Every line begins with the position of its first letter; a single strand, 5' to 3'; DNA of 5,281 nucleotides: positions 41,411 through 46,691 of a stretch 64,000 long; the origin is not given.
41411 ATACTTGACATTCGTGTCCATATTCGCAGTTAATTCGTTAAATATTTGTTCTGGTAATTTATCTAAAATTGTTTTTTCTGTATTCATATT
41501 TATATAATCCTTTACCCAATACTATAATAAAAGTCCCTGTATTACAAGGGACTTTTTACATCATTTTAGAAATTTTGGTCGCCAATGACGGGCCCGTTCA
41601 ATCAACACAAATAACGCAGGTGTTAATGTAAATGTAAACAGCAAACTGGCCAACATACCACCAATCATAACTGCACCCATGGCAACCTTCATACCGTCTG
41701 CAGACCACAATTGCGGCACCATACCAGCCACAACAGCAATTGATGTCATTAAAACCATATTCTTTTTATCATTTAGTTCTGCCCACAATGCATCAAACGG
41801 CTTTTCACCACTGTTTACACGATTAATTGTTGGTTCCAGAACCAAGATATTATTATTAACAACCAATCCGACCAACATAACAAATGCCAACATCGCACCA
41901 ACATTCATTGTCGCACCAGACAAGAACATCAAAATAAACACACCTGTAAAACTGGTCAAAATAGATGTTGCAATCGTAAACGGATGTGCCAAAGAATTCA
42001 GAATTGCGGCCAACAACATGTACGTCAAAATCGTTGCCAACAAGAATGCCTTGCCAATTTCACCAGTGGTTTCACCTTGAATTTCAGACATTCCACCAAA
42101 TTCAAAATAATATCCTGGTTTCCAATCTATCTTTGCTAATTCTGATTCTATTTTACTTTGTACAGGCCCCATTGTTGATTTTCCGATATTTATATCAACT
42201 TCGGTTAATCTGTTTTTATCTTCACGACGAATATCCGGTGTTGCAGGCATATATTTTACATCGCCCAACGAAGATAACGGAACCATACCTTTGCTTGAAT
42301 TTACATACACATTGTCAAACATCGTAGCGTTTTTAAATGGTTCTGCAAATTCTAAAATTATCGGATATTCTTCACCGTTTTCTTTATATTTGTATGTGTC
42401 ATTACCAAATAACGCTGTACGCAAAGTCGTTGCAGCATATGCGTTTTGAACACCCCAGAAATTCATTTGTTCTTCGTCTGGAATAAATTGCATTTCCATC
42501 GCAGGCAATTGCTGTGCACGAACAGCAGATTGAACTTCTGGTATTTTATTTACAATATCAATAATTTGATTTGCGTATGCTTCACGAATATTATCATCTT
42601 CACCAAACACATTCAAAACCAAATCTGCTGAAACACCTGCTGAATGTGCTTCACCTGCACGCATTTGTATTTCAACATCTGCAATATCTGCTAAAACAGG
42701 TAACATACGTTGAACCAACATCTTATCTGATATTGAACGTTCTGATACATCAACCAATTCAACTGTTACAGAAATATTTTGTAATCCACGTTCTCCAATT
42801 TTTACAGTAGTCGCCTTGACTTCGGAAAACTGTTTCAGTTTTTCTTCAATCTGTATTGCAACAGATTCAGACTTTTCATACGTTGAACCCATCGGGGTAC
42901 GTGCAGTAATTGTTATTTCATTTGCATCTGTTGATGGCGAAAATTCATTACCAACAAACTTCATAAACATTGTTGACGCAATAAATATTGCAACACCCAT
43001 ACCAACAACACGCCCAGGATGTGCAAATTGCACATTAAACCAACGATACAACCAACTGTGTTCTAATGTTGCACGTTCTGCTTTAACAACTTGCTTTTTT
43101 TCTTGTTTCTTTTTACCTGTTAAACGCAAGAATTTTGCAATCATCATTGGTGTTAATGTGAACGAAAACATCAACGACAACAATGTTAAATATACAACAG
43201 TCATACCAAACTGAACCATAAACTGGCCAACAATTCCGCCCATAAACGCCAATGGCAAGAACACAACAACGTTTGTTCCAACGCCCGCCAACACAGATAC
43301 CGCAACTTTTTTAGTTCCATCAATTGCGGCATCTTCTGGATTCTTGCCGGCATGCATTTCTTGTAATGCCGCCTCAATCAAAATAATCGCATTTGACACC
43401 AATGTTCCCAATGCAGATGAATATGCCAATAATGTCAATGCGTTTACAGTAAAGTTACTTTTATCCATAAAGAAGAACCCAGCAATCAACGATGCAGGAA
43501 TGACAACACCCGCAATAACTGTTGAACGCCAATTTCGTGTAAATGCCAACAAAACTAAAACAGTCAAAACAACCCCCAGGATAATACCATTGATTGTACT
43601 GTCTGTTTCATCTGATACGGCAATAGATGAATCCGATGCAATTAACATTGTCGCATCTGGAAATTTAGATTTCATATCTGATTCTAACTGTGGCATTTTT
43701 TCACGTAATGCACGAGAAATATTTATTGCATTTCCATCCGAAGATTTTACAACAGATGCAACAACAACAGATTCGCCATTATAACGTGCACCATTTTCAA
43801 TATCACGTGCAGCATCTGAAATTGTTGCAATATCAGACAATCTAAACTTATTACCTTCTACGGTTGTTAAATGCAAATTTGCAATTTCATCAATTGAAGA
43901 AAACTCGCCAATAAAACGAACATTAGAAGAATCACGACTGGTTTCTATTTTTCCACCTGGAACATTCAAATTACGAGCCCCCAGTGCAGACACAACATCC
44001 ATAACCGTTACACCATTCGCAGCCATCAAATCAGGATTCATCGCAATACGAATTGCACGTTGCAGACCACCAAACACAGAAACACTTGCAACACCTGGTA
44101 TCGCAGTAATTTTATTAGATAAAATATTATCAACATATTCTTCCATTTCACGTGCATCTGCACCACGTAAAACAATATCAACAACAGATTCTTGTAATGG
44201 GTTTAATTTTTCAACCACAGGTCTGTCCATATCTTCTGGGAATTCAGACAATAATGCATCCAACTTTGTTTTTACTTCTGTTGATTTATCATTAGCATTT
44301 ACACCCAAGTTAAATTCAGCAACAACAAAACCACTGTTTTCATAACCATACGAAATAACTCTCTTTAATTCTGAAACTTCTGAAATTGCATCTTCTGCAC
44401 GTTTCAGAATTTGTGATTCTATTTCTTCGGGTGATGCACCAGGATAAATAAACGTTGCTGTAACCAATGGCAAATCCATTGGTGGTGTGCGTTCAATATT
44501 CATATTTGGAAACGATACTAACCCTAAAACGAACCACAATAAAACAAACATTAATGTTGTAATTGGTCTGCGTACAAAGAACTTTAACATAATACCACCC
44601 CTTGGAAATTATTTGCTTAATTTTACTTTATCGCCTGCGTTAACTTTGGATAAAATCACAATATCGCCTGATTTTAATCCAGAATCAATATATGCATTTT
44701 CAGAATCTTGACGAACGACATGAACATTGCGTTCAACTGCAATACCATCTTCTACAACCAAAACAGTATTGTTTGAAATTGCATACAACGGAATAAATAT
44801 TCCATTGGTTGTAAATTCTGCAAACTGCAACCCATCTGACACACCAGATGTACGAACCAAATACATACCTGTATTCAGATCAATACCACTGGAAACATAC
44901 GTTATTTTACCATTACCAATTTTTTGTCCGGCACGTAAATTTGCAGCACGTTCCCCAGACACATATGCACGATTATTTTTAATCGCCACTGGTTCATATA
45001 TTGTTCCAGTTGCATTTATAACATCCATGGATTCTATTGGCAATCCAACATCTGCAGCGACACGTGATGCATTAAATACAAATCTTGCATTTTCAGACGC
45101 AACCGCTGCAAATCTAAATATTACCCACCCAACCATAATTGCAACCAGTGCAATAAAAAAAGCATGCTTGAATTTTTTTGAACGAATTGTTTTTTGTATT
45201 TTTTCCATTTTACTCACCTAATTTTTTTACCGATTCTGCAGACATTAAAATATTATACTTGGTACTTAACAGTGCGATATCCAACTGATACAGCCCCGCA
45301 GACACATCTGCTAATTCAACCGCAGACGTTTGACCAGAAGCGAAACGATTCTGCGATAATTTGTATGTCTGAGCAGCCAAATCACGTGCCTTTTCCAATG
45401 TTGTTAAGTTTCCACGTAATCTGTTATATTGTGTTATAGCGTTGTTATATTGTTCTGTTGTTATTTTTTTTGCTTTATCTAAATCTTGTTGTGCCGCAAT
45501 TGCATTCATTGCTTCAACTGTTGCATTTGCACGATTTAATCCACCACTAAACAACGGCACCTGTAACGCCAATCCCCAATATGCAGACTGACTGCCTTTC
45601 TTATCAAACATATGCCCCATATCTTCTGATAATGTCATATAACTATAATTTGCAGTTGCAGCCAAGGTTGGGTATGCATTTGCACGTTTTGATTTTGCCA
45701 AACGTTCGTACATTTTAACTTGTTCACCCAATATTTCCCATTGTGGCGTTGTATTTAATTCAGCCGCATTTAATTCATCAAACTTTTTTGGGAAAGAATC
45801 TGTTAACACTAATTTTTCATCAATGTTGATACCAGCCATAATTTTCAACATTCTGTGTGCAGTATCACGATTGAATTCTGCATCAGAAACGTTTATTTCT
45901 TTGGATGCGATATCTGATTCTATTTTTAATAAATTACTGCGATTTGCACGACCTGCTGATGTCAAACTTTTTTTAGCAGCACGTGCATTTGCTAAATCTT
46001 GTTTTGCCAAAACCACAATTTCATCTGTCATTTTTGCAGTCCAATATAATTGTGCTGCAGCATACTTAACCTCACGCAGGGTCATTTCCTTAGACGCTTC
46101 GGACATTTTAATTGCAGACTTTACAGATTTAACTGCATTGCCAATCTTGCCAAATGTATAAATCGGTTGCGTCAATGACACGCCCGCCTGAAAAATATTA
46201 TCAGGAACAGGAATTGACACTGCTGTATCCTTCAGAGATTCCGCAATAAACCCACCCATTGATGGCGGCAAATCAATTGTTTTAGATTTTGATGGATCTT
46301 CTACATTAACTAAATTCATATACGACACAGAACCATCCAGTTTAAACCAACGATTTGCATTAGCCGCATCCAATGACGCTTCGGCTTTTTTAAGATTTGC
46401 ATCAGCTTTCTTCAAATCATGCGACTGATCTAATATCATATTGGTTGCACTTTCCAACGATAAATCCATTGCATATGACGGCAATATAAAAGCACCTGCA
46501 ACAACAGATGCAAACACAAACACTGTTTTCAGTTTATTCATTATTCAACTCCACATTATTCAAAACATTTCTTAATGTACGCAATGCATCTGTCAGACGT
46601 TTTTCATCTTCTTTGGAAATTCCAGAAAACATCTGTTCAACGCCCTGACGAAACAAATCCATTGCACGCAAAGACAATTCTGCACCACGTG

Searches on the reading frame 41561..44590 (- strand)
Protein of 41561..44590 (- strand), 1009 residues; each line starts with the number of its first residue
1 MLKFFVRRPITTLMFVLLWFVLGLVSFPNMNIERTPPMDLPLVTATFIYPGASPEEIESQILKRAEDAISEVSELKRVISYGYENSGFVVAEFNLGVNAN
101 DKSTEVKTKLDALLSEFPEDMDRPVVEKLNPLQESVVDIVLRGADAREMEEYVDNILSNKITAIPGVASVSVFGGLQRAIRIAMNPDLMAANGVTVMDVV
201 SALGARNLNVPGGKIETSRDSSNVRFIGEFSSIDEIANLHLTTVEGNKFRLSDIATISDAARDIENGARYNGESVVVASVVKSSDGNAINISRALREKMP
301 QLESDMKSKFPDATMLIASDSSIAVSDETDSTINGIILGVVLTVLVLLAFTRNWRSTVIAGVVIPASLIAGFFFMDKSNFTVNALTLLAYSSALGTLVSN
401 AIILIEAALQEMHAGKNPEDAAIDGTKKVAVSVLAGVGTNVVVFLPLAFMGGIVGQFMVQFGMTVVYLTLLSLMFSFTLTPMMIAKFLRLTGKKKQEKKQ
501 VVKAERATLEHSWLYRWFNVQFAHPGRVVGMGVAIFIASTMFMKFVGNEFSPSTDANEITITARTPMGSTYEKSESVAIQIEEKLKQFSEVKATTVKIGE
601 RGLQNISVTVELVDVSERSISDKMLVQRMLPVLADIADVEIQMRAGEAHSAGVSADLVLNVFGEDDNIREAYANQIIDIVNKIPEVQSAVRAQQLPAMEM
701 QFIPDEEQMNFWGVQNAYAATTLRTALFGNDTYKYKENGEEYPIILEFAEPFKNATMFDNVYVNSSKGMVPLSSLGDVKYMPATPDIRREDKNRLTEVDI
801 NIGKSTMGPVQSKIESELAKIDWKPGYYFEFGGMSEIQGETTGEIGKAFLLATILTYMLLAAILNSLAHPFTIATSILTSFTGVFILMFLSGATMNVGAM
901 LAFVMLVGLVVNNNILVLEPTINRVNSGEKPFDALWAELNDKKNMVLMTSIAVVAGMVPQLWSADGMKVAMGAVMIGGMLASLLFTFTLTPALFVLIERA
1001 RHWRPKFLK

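Call 13: search_protein_families(library=pfam, proteins=[window:41561-44590:-], max_evalue=0.001)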
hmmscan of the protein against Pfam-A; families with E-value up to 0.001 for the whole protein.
window:41561-44590:- (1009 aa): 2 families
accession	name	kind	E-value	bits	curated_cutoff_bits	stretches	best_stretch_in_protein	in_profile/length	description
PF00873.25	ACR_tran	-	2.1e-177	592.3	28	1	1-997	1-1020/1021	AcrB/AcrD/AcrF family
PF03176.21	MMPL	-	3.5e-09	36.5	20.5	1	840-1003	140-307/333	MMPL family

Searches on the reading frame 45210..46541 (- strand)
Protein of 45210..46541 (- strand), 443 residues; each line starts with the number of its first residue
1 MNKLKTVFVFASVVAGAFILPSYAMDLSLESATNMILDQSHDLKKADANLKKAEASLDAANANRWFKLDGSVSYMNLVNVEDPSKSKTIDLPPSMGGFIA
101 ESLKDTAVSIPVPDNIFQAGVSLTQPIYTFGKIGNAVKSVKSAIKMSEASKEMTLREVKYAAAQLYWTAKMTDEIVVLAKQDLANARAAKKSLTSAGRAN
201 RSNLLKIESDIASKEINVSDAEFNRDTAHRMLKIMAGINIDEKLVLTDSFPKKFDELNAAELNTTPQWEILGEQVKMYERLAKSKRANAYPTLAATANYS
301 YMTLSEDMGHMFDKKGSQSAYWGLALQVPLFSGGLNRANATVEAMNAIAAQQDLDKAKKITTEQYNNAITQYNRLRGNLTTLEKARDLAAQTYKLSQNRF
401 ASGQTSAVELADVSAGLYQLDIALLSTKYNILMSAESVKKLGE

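Call 13: search_protein_families(library=pfam, proteins=[window:45210-46541:-], max_evalue=0.001)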
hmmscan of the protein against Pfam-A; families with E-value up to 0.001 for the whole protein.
window:45210-46541:- (443 aa): 1 family
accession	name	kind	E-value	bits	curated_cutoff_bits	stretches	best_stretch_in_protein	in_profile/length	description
PF02321.23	OEP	-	1.3e-40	139.6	22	2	29-228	1-171/187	Outer membrane efflux protein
